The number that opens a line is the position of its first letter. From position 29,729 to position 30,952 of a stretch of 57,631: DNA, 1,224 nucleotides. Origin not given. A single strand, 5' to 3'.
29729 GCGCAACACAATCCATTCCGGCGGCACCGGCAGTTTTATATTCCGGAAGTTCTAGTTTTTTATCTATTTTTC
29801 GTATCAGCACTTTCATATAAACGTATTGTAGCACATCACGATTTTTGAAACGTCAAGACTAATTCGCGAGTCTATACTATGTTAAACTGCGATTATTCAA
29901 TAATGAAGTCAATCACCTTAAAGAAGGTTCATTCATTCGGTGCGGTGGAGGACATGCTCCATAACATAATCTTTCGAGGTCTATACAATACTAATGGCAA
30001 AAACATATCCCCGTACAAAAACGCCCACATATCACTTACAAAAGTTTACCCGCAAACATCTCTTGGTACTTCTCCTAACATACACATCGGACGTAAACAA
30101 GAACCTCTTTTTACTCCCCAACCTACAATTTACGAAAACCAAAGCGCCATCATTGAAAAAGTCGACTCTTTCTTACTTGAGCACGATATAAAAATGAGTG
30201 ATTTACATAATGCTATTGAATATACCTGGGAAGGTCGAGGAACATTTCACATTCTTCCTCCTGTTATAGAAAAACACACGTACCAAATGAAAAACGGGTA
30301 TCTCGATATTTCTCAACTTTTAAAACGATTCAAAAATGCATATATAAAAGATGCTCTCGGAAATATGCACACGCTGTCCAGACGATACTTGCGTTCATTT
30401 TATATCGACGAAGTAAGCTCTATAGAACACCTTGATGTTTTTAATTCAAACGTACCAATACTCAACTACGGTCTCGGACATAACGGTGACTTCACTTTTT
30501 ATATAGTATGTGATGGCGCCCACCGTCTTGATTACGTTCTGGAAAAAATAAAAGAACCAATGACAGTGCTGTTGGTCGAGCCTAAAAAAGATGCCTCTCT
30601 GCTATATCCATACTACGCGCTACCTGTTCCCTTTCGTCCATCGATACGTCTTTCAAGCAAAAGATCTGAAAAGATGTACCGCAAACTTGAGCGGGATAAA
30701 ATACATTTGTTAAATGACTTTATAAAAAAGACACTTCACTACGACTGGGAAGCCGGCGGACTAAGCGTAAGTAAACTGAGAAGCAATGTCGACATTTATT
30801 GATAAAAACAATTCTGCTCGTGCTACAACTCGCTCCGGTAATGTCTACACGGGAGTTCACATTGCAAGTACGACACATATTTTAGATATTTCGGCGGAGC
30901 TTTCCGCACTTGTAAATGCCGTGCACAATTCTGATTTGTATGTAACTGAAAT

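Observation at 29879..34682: Translationally coupled four-gene pyrimidine-processing operon built from non-canonical enzyme architectures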

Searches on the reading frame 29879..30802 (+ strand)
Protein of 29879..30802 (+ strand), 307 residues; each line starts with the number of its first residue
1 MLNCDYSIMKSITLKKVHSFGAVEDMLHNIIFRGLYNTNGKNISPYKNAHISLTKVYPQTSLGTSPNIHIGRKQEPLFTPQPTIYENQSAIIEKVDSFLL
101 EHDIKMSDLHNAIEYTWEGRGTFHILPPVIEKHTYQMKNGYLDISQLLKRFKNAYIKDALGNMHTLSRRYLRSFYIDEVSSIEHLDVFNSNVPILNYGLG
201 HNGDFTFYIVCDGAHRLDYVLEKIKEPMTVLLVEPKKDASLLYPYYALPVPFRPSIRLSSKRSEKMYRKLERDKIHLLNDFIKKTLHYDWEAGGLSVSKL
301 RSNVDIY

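Call 3: search_protein_families(library=pfam, proteins=[window:29879-30802:+], max_evalue=0.1)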
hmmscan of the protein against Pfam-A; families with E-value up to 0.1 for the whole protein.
window:29879-30802:+ (307 aa): 1 family
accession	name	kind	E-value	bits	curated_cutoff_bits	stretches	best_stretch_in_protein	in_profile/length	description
PF24392.2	Parb-CE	-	8.5e-05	23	23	0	192-252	86-141/147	ParB CE domain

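Call 4: search_protein_families(library=ncbifam, proteins=[window:29879-30802:+], max_evalue=0.1)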
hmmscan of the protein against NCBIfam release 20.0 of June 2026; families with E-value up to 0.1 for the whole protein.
window:29879-30802:+ (307 aa): 0 families

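Call 6: search_solved_structures(query=window:29879-30802:+, max_evalue=1, show_alignments=2)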
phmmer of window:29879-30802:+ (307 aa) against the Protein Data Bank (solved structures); distinct sequences matched with E-value up to 1: 2.
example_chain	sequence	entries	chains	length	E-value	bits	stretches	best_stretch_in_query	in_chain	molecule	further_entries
3uzr_A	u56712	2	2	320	0.28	13.6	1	236-275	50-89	Aminoglycoside phosphotransferase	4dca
3ham_A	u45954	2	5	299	0.3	13.6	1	237-275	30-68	Aminoglycoside phosphotransferase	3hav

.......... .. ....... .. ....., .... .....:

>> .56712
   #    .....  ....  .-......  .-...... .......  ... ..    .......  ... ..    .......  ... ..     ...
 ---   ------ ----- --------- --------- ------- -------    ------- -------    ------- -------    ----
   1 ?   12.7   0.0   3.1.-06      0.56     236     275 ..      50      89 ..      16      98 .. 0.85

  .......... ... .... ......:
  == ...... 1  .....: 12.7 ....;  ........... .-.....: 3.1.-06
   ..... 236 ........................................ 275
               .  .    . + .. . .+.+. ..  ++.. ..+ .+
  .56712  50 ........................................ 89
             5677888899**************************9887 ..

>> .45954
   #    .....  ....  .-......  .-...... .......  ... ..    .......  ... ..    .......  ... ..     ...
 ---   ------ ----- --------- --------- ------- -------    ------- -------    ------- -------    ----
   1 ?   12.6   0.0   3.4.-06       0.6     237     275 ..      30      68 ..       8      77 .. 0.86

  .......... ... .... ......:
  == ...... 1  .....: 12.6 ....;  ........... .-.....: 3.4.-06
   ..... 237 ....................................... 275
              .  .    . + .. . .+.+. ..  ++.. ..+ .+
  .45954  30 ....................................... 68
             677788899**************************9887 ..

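Call 17: find_homologous_proteins(query=window:29879-30802:+)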
Query window:29879-30802:+ (307 aa): 219 proteins with E <= 0.001 among 983 candidates; the best 120 are listed.
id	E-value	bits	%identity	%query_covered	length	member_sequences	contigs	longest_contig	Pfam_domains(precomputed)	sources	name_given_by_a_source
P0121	1.8e-193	660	95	100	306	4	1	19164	-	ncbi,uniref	ncbi:hypothetical protein MNBD_CPR01-517 [hydrothermal vent metagenome]|uniref:Uncharacterized prote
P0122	1.6e-159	548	79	97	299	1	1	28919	PF24392.3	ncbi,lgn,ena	-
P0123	1.1e-158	545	78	97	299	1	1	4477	-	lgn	-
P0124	1.4e-150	519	75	97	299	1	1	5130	-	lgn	-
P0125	2.6e-150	518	73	97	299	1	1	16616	-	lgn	-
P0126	4.4e-150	517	74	97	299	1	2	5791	PF24392.3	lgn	-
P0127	1.3e-149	516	75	97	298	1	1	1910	PF24392.3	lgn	-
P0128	2.2e-149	515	73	97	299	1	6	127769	-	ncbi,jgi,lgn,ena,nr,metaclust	ncbi:TPA: hypothetical protein DIV48_00895 [Candidatus Kaiserbacteria bacterium]|nr:MAG: hypothetica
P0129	3.2e-149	514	74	97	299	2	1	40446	-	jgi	jgi:hypothetical protein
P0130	3.3e-148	511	73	97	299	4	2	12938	PF24392.3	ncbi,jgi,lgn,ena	ncbi:MAG: hypothetical protein WCW36_02975 [Candidatus Paceibacterota bacterium]|jgi:hypothetical pr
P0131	3.5e-148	511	73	97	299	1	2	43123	PF24392.3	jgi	jgi:hypothetical protein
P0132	7.1e-148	510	74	97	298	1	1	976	PF24392.3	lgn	-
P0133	9.5e-148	509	72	96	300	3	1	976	PF24392.3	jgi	jgi:hypothetical protein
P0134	8.0e-147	506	71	97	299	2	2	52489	PF24392.3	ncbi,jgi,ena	jgi:hypothetical protein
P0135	8.7e-145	500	74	92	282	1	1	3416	PF24392.3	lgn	-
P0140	1.0e-142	493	72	97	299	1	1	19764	PF24392.3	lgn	-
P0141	2.2e-142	492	70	96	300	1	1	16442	PF24392.3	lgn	-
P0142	2.8e-142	491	70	97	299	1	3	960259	PF24392.3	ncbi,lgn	ncbi:MAG: hypothetical protein WDN10_02880 [bacterium]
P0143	1.2e-140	486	67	100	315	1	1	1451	PF24392.3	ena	-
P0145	3.0e-138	478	69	97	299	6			PF24392.3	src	-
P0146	5.9e-137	474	67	97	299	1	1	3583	PF24392.3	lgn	-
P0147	1.1e-135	470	71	92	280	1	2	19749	PF24392.3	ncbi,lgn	-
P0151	4.6e-125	435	63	97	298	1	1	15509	PF24392.3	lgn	-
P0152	3.7e-122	425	61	97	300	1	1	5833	PF24392.3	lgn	-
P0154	1.4e-121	424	62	98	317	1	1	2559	PF24392.3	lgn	-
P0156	9.2e-119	414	60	97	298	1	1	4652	PF24392.3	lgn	-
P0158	1.2e-118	414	60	97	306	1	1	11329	PF24392.3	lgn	-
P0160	1.4e-117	410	59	100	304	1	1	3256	PF24392.3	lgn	-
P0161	1.6e-117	410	60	97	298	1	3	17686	PF24392.3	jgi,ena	-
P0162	1.9e-117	410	58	100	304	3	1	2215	PF24392.3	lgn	-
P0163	2.0e-117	410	59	100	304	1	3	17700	PF24392.3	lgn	-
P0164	2.5e-117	410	58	96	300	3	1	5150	PF24392.3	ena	-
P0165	3.0e-117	409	60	98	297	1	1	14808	PF24392.3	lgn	-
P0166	5.2e-117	409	59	97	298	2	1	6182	PF24392.3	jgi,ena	-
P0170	7.6e-116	405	59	96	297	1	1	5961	PF24392.3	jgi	-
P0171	1.1e-115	404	59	96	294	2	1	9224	PF24392.3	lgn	-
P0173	1.6e-115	404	58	96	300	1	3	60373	PF24392.3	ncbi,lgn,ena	-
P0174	3.7e-115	402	60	93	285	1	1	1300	PF24392.3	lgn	-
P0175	3.8e-115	402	58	96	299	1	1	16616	PF24392.3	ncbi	-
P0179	9.9e-115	401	57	97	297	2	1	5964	PF24392.3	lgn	-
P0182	2.2e-114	400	58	97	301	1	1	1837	PF24392.3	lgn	-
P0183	3.9e-114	399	57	96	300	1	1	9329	PF24392.3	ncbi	-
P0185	5.6e-114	399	57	96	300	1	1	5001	PF24392.3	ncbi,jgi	jgi:hypothetical protein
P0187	8.2e-114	398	58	97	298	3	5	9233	PF24392.3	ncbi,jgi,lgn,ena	-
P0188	1.3e-113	397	58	97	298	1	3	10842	PF24392.3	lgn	-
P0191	2.3e-113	397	58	96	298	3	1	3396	PF24392.3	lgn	-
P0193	3.3e-113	396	58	97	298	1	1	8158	PF24392.3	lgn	-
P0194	3.3e-113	396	58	96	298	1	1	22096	PF24392.3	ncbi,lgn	-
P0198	1.1e-112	394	58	95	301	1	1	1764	PF24392.3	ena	-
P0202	1.3e-111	391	58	97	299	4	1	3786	PF24392.3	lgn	-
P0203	2.1e-111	390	56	97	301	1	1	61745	PF24392.3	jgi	-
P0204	2.7e-111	390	56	96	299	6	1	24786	PF24392.3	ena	-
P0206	3.6e-111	389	53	98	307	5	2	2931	PF24392.3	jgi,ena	-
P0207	3.9e-111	389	58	95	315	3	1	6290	PF24392.3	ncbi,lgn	-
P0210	6.5e-111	389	57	96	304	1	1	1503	PF24392.3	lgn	-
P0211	9.8e-111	388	56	96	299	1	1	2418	PF24392.3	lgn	-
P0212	1.1e-110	388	57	96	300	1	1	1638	PF24392.3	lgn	-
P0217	2.2e-110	387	56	97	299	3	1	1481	PF24392.3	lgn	-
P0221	6.5e-110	385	57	96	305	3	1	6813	PF24392.3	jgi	-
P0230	1.7e-107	377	56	97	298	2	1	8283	PF24392.3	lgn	-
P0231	1.7e-107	377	55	96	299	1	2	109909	PF24392.3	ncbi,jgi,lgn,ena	ncbi:MAG: hypothetical protein WCX27_00145 [Candidatus Paceibacterota bacterium]|jgi:hypothetical pr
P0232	1.8e-107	377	58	96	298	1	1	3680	PF24392.3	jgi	-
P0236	5.7e-107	376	54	97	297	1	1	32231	PF24392.3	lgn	-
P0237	6.9e-107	375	54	96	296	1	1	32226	PF24392.3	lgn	-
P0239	2.3e-106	374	55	96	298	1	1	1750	PF24392.3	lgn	-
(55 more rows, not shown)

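Call 27: predict_structure(alignment_id=A2)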
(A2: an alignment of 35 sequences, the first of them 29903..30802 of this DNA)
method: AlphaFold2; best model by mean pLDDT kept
length: 299 residues; sequences in the alignment: 35
mean_pLDDT: 82.0   pTM: 0.82
mean pLDDT of the five models: 82.0, 81.4, 81.1, 78.8, 75.0
residues with pLDDT >= 90: 122; 70-90: 118; 50-70: 47; < 50: 12
segments of 3 or more residues with pLDDT < 50: 250-252, 254-256
pLDDT, mean of each block of 10 residues (from residue 1): 85 96 90 92 96 87 93 62 88 95 93 90 92 88 89 88 82 77 70 89 88 93 92 76 64 48 55 66 83 52
secondary structure, 60 per line:
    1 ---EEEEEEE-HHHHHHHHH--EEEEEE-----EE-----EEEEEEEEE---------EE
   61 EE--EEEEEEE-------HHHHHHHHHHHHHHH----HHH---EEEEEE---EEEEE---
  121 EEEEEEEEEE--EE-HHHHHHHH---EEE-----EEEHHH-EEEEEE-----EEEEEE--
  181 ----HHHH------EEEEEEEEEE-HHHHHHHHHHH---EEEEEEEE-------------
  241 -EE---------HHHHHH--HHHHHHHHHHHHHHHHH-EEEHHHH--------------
elements in order: E4-10 H12-20 E23-28 E41-49 E59-62 E65-71 H79-93 E104-109 E113-117 E121-130 H136-143 E147-149 E155-157 E162-167 E173-178 H185-188 E195-204 H206-216 E220-227 H253-258 H261-277 E279-281 H282-285

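Call 30: fold_search(model_id=the predicted structure, library=pdb)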
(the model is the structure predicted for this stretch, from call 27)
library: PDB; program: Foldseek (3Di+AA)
matches with E <= 10: 314; with E <= 0.001: 0
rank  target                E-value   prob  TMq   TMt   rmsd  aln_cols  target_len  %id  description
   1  1oyh_I                1.3e-01  0.02  0.10  0.08  22.5       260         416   10  Crystal Structure of P13 Alanine Variant of Antithrombin (released 2004-04-13)
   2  6rk3_MODEL_1_A        2.3e-01  0.06  0.10  0.14  18.0       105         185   13  Solution structure of the ribosome Elongation Factor P (EF-P) from Staphylococcus aureus (released 2020-03-11)
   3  6s8z                  2.6e-01  0.03  0.10  0.14  18.2       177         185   14  Elongation Factor P from Corynebacterium glutamicum (released 2020-02-26)
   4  7cad_C                3.2e-01  0.01  0.10  0.09  18.3       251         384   10  Mycobacterium smegmatis SugABC complex (released 2020-12-02)
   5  6rji                  3.8e-01  0.04  0.09  0.14  17.4       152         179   12  X-ray structure of the elongation factor P of S. aureus (released 2020-04-01)
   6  1azx_I                3.8e-01  0.02  0.09  0.07  17.2       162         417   10  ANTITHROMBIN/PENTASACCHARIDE COMPLEX (released 1999-01-13)
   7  3f5n_A                4.6e-01  0.02  0.10  0.08  19.9       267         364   10  Structure of native human neuroserpin (released 2009-05-26)
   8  2beh_I                4.6e-01  0.01  0.11  0.09  21.9       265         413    9  Crystal structure of antithrombin variant S137A/V317C/T401C with plasma latent antithrombin (released 2005-11-01)
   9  1e05_I                5.9e-01  0.01  0.11  0.09  22.4       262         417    8  PLASMA ALPHA ANTITHROMBIN-III (released 2000-06-02)
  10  7n4d_C                6.2e-01  0.10  0.11  0.20  10.9        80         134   15  Translation initiation factor eif-5a family protein from Naegleria fowleri ATCC 30863 (released 2021-06-23)
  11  1e03_I                6.6e-01  0.01  0.09  0.08  21.1       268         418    9  PLASMA ALPHA ANTITHROMBIN-III AND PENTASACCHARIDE (released 2000-06-02)
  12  1jvq_I                7.5e-01  0.02  0.09  0.08  13.8       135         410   11  Crystal structure at 2.6A of the ternary complex between antithrombin, a P14-P8 reactive loop peptide, and an exogenou (released 2003-06-03)
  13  4dy0_B                7.5e-01  0.01  0.09  0.08  18.8       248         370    8  Crystal structure of native protease nexin-1 with heparin (released 2012-08-15)
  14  7uy5_E                8.0e-01  0.08  0.13  0.21  11.6        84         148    6  Tetrahymena telomerase with CST (released 2022-07-13)
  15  3a5z_D                8.0e-01  0.03  0.11  0.16  17.1       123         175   10  Crystal structure of Escherichia coli GenX in complex with elongation factor P (released 2010-08-25)
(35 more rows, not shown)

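Call 45: search_solved_structures(query=A2, max_evalue=10, show_alignments=3)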
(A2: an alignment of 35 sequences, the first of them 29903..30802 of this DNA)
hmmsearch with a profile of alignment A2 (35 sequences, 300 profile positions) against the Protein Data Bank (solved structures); distinct sequences matched with E-value up to 10: 3.
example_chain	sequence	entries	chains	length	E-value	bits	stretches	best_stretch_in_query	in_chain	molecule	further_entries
6pc0_A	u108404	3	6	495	0.054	16.1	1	105-196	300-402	Guanosine pentaphosphate phosphohydrolase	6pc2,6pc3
6pc1_A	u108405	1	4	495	0.054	16.1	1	105-196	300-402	Guanosine pentaphosphate phosphohydrolase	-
1n6z_A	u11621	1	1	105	0.28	13.8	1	141-220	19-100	Hypothetical 12.3 kDa protein in ZDS2-URA5 intergenic region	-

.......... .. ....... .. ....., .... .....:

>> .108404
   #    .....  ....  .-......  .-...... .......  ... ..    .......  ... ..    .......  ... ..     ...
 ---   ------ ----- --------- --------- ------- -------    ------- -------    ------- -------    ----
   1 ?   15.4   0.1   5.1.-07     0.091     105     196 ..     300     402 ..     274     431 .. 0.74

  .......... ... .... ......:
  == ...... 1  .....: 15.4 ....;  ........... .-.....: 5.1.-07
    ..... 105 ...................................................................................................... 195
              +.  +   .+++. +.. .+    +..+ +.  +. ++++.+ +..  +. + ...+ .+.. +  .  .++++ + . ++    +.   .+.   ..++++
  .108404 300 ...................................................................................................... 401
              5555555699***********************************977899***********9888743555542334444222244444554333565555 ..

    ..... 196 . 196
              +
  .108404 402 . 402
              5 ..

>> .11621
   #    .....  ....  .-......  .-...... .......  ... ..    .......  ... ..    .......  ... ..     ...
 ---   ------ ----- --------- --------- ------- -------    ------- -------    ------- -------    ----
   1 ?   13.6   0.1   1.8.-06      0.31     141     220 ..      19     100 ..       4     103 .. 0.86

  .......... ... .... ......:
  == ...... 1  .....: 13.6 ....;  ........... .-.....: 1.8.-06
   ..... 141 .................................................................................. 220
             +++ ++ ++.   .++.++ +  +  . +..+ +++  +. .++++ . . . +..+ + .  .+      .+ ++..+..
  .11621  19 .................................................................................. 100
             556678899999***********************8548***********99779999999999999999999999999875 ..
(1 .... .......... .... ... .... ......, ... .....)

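Call 48: search_protein_families(library=phrogs, proteins=[window:29903-30802:+], max_evalue=0.01)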
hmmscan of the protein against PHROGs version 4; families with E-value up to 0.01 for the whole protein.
window:29903-30802:+ (299 aa): 0 families

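Call 49: search_protein_families(library=padloc, proteins=[window:29903-30802:+], max_evalue=0.01)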
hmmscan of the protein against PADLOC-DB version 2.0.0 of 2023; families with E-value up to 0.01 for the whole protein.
window:29903-30802:+ (299 aa): 0 families

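Call 62: fold_search(model_id=the predicted structure, library=viral)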
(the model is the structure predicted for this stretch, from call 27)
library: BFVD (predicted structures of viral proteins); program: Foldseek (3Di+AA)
matches with E <= 10: 324; with E <= 0.001: 0
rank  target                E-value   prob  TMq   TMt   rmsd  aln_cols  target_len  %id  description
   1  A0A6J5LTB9            1.6e-01  0.02  0.07  0.06  14.8       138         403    9  Bacteriophage/Gene transfer agent portal protein [uncultured Caudovirales phage]
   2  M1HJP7                2.5e-01  0.04  0.10  0.05  21.4       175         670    9  (no name in the UniProt tables at hand)
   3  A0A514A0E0            2.6e-01  0.02  0.09  0.09  21.6       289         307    8  Putative RNA ligase 2 [Aeromonas phage LAh_8]
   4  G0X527                4.6e-01  0.03  0.06  0.09  17.0        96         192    8  Uncharacterized protein [Salmonella phage 7-11]
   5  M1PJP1                4.6e-01  0.02  0.08  0.08  19.6       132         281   14  (no name in the UniProt tables at hand)
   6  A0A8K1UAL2            4.8e-01  0.02  0.08  0.03  17.5       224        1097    6  Nonstructural polyprotein (Fragment) [Biomphalaria pfeifferi virus]
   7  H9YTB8                5.2e-01  0.03  0.10  0.11  15.0       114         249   11  (no name in the UniProt tables at hand)
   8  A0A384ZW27            6.2e-01  0.02  0.08  0.09  16.6       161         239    9  Uncharacterized protein [Dickeya phage vB_DsoM_JA13]
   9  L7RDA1                6.6e-01  0.06  0.11  0.14  11.0        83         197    8  mRNA capping enzyme [Acanthamoeba polyphaga moumouvirus]
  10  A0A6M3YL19            6.6e-01  0.02  0.06  0.04  17.5       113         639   18  (no name in the UniProt tables at hand)
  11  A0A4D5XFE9            7.0e-01  0.02  0.11  0.07  17.7       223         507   10  DNA ligase [Pithovirus LCPAC102]
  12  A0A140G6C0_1          7.0e-01  0.02  0.08  0.03  18.1       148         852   11  Minor tail protein [Arthrobacter phage KellEzio]
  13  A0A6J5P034            7.5e-01  0.02  0.09  0.07  17.4       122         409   10  Uncharacterized protein [uncultured Caudovirales phage]
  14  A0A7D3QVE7            7.9e-01  0.06  0.10  0.17  11.4        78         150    8  Translation elongation factor eIF5A [Fadolivirus FV1/VV64]
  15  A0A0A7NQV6            7.9e-01  0.01  0.12  0.10  21.5       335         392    7  Uncharacterized protein [Lactobacillus phage LfeInf]
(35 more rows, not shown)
